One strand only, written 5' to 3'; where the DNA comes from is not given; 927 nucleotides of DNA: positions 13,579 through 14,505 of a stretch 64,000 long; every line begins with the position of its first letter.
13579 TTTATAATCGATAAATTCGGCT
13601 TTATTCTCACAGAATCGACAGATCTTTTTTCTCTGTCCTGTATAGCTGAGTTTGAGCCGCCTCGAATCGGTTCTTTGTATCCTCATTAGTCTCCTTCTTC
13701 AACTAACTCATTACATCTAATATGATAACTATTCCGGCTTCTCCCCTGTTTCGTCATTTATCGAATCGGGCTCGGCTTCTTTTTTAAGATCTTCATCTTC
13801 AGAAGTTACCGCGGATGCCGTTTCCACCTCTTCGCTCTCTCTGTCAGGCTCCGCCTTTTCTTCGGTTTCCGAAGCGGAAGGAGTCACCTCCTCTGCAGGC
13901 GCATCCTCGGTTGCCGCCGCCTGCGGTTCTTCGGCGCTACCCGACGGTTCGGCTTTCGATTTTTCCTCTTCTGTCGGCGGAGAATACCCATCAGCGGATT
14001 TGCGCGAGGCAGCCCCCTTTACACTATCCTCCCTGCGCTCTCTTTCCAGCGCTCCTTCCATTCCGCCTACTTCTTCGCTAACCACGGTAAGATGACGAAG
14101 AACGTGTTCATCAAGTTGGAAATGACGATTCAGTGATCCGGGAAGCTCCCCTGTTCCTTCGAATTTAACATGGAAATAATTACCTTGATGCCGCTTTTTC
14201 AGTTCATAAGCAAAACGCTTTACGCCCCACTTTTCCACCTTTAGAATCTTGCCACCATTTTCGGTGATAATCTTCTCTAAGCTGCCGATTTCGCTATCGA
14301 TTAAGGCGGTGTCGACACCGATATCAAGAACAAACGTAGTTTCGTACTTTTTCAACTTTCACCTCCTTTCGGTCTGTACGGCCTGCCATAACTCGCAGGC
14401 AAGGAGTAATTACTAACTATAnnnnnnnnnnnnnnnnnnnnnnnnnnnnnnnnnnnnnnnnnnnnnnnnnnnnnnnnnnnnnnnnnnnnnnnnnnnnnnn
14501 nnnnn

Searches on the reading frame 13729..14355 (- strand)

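Call 15: search_protein_families(library=pfam, proteins=[window:13729-14355:-])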
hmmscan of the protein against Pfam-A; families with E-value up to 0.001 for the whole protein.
window:13729-14355:- (208 aa): 1 family
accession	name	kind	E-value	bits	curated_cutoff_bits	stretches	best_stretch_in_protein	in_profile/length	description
PF01250.22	Ribosomal_S6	-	9.6e-24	83.8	27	1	3-91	1-89/90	Ribosomal protein S6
